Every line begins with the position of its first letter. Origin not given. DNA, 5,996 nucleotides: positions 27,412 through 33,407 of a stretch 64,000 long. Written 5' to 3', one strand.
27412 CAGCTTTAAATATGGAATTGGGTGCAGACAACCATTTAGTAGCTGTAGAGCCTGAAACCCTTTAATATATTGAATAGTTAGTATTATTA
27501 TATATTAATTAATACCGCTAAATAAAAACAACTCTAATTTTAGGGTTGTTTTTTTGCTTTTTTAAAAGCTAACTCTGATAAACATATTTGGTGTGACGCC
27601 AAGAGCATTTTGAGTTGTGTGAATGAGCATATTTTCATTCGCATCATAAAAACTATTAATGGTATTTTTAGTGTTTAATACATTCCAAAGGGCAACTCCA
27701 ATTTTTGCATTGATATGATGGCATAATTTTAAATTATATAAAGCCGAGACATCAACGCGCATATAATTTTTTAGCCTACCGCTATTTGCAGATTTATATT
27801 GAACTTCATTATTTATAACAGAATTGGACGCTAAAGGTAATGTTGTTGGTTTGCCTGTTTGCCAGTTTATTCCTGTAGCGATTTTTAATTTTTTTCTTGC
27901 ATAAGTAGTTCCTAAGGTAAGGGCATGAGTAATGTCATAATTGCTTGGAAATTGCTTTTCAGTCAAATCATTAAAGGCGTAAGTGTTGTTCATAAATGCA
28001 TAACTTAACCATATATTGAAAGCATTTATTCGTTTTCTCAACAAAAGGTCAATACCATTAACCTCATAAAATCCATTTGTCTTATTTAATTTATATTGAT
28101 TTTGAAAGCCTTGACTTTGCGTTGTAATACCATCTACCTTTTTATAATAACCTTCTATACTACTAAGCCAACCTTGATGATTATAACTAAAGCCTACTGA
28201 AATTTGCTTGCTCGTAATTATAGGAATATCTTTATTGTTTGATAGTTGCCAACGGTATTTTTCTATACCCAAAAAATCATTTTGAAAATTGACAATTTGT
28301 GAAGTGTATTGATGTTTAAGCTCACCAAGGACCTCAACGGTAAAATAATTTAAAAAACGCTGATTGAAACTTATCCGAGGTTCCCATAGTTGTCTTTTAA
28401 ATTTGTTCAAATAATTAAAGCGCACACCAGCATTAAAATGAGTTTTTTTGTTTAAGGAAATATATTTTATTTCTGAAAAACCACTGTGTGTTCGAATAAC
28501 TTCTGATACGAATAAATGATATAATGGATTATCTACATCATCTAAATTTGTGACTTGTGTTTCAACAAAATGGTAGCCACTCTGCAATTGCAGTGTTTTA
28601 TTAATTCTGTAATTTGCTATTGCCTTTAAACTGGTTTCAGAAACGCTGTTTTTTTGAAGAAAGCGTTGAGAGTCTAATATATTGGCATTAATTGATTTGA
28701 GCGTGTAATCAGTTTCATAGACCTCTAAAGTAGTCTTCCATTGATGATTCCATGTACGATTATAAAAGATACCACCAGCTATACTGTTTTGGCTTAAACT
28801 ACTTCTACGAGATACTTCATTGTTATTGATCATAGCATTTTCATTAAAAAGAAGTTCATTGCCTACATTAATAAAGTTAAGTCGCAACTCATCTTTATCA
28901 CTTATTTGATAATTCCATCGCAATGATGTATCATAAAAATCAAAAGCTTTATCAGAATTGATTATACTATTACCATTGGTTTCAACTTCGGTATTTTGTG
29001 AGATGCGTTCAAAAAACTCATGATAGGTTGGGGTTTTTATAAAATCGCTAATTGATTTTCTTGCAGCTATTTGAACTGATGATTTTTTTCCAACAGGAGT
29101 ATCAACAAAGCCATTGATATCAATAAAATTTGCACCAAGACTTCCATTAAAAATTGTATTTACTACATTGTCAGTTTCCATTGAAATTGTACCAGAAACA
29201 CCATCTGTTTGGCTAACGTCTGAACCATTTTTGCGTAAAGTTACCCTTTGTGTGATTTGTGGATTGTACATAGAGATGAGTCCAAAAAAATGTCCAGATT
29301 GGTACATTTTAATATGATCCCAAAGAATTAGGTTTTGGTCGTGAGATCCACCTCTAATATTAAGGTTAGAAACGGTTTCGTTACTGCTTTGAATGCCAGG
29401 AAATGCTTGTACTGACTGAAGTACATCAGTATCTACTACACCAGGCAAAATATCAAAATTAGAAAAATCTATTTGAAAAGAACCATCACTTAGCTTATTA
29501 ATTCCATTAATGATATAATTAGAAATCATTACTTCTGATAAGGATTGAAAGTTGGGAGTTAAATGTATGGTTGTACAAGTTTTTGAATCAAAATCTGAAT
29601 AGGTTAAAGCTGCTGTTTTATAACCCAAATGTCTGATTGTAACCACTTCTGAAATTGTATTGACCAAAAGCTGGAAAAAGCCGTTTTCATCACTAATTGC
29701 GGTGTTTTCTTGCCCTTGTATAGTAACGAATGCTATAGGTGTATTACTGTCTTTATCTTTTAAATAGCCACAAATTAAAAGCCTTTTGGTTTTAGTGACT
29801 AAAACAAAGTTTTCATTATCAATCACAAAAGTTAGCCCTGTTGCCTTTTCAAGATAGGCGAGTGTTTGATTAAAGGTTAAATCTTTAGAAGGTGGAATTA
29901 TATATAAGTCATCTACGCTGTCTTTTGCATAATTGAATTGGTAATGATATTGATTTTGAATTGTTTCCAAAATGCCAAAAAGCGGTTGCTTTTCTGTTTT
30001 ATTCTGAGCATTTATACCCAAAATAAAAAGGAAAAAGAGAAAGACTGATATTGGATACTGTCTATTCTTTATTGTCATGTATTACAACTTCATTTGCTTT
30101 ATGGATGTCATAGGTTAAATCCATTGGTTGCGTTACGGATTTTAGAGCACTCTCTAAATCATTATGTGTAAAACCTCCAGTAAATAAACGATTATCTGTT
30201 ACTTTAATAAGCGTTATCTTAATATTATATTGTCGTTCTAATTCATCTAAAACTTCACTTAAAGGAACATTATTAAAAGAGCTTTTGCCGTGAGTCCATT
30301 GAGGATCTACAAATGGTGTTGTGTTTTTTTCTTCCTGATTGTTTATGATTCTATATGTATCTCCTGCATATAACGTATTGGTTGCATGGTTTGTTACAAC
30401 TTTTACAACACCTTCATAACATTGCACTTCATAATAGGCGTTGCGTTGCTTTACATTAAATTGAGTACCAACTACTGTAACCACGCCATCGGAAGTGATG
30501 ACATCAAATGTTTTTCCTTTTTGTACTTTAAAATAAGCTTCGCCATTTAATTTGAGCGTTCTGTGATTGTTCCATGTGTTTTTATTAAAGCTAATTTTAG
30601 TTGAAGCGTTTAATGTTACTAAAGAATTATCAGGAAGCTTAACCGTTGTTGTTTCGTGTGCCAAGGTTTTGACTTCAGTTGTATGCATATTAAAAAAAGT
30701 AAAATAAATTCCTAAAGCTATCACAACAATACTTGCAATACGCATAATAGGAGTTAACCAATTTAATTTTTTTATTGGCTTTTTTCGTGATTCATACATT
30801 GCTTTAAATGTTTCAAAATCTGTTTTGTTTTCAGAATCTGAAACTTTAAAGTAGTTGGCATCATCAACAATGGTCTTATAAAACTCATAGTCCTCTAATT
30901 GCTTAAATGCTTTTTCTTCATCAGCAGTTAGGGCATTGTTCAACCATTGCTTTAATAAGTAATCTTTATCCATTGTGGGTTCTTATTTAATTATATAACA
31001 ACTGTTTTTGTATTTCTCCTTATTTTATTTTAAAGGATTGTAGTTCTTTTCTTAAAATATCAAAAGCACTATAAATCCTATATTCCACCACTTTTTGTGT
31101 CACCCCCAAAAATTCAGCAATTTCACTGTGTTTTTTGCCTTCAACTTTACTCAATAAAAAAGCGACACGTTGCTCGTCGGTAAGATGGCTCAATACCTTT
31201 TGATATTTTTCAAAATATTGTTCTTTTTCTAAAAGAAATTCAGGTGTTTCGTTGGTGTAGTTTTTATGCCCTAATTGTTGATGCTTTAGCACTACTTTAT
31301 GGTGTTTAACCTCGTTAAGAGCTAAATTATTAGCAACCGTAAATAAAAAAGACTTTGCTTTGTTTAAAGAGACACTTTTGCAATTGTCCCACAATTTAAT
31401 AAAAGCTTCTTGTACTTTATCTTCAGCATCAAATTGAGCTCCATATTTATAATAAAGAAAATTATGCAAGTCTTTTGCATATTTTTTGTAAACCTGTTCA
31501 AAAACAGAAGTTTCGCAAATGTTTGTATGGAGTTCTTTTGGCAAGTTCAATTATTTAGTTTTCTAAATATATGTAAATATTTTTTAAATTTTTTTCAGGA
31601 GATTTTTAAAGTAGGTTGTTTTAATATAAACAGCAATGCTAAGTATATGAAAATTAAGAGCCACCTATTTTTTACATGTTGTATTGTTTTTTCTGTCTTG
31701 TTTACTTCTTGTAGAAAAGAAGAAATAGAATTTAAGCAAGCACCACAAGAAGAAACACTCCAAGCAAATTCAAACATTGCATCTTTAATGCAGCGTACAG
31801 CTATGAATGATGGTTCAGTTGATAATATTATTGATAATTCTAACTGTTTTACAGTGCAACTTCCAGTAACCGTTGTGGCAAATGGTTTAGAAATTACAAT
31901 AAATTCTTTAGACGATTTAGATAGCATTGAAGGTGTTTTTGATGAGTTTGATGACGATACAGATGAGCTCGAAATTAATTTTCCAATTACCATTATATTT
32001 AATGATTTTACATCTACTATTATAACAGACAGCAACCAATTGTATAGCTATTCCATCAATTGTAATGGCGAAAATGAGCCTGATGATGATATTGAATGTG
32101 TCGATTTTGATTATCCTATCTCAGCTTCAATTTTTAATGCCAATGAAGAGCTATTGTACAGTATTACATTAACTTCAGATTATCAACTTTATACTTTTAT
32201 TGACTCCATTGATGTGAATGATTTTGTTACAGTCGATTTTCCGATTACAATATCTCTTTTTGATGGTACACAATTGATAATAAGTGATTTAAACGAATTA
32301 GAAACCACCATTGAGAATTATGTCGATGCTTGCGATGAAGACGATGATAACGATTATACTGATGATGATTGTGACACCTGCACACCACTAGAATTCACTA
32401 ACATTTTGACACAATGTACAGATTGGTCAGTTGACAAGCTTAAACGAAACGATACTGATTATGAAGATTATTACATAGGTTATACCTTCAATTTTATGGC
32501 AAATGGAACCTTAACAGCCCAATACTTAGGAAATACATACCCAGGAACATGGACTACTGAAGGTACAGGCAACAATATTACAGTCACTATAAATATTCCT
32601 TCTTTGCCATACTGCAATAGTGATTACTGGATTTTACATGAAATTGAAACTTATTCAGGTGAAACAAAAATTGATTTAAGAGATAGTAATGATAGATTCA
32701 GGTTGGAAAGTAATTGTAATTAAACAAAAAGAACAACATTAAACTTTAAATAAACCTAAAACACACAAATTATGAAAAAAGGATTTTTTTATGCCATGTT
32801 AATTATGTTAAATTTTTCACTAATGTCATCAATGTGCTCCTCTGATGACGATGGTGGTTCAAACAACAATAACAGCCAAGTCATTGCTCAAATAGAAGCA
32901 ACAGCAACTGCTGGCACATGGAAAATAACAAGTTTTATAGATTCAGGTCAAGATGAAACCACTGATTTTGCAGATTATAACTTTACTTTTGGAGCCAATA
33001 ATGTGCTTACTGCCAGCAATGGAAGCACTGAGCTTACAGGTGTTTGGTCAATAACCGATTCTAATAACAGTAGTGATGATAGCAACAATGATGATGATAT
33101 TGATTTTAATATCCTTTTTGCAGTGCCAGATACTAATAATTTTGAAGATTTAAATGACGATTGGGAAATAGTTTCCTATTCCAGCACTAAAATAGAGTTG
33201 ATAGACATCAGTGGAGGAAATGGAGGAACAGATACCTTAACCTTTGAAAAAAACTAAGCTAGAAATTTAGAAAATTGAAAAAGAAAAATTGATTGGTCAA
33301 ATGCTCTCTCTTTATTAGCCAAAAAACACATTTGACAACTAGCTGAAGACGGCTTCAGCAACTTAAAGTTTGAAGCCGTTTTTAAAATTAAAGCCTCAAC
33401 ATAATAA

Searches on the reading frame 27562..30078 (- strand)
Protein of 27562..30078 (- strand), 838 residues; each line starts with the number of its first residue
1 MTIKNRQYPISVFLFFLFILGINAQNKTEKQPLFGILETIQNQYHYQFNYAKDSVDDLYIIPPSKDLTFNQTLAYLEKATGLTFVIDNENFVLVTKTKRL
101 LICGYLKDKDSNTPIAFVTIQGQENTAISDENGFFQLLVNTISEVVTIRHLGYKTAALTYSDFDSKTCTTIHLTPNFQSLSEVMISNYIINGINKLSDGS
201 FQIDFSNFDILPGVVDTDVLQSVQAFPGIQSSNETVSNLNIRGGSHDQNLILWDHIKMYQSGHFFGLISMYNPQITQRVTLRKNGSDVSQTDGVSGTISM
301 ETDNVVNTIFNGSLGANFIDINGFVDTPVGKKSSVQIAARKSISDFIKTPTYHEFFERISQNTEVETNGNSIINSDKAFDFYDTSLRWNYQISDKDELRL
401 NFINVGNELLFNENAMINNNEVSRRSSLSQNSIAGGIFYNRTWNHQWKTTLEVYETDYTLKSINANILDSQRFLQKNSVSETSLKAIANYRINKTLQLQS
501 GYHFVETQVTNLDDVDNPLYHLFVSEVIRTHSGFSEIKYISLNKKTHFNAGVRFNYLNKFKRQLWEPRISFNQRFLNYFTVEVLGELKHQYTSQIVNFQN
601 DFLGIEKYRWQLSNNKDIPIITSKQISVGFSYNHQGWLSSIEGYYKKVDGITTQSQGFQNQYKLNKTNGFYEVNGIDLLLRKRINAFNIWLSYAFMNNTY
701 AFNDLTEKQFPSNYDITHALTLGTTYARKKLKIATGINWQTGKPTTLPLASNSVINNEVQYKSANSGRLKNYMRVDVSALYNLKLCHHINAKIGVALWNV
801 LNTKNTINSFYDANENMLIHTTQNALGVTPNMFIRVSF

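Call 73: search_protein_families(library=pfam, proteins=[window:27562-30078:-], max_evalue=0.001)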
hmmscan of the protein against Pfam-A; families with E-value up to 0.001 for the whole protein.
window:27562-30078:- (838 aa): 4 families
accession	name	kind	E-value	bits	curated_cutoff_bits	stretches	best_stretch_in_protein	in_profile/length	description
PF13715.12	CarbopepD_reg_2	-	1.9e-07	31.5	32.2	1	102-184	1-87/88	CarboxypepD_reg-like domain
PF07715.20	Plug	-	4.3e-05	24.4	23.9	1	217-289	23-98/107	TonB-dependent Receptor Plug Domain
PF15976.11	CooC_C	-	0.00016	22.1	29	0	101-152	18-68/93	CS1-pili formation C-terminal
PF13620.12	CarboxypepD_reg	-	0.00072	20.3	32.3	0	104-159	4-65/82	Carboxypeptidase regulatory-like domain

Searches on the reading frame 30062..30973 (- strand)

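Call 73: search_protein_families(library=pfam, proteins=[window:30062-30973:-], max_evalue=0.001)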
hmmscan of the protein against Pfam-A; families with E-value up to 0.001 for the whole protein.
window:30062-30973:- (303 aa): 2 families
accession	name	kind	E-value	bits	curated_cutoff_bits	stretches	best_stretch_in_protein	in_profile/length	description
PF04773.18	FecR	-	4e-18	66.1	24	1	100-191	2-97/97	FecR protein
PF16344.10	FecR_C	-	5.2e-11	42.9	24.4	1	232-298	3-70/70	FecR, C-terminal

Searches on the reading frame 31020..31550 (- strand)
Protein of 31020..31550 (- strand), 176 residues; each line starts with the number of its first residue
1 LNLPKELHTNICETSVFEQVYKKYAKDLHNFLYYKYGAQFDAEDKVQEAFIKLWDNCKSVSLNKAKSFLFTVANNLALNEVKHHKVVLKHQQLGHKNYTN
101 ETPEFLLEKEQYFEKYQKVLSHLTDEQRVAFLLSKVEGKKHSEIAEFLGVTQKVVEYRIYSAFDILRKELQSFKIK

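Call 73: search_protein_families(library=pfam, proteins=[window:31020-31550:-], max_evalue=0.001)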
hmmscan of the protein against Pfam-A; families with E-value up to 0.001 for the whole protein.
window:31020-31550:- (176 aa): 4 families
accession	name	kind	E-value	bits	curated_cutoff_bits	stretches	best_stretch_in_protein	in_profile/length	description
PF04542.20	Sigma70_r2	-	5.5e-12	45.7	24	1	21-84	2-68/71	Sigma-70 region 2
PF08281.18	Sigma70_r4_2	-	1.2e-11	44.5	25.7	1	114-162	2-50/54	Sigma-70, region 4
PF22233.2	PhyR_sigma-like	-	9.6e-06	25.7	27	1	120-157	1-38/50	Response regulator PhyR, sigma-like domain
PF04545.22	Sigma70_r4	-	5.5e-05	23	24.1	1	119-168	1-50/50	Sigma-70, region 4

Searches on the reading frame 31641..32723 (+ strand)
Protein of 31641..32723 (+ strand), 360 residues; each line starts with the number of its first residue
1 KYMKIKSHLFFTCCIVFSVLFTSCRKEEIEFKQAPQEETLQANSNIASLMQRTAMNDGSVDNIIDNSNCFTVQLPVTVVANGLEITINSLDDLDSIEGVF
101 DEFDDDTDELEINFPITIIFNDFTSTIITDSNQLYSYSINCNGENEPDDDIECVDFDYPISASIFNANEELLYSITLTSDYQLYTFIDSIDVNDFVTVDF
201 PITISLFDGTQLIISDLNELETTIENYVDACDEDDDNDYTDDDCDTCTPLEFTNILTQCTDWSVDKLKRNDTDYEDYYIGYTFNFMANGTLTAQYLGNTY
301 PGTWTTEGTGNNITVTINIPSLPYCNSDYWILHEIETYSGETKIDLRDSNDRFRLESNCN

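Call 3: search_protein_families(library=pfam, proteins=[window:31641-32723:+], max_evalue=0.1)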
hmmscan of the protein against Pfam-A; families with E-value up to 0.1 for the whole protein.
window:31641-32723:+ (360 aa): 2 families
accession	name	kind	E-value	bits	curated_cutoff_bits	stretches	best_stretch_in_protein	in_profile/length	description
PF16139.11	DUF4847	-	0.019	15.2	25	1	278-320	58-100/147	Domain of unknown function (DUF4847)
PF17479.7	DUF3048_C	-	0.031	15.1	25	1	242-316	34-98/114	Protein of unknown function (DUF3048) C-terminal domain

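Call 4: search_protein_families(library=ncbifam, proteins=[window:31641-32723:+], max_evalue=0.1)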
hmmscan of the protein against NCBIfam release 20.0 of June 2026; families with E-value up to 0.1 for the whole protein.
window:31641-32723:+ (360 aa): 0 families

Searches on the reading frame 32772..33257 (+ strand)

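Call 3: search_protein_families(library=pfam, proteins=[window:32772-33257:+], max_evalue=0.1)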
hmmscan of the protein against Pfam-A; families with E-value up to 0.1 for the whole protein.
window:32772-33257:+ (161 aa): 1 family
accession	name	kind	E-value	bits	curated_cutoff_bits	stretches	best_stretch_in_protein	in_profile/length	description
PF13648.12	Lipocalin_4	-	0.036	15.4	22.4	0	47-107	2-73/89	Lipocalin-like domain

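Call 4: search_protein_families(library=ncbifam, proteins=[window:32772-33257:+], max_evalue=0.1)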
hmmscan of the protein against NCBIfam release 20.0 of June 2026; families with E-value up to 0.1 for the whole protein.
window:32772-33257:+ (161 aa): 1 family
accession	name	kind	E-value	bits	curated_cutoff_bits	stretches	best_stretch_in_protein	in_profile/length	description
NF053773.1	BSAP5i_fam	equivalog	0.0012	18.9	150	0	7-35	4-32/135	BSAP-5i family immunity protein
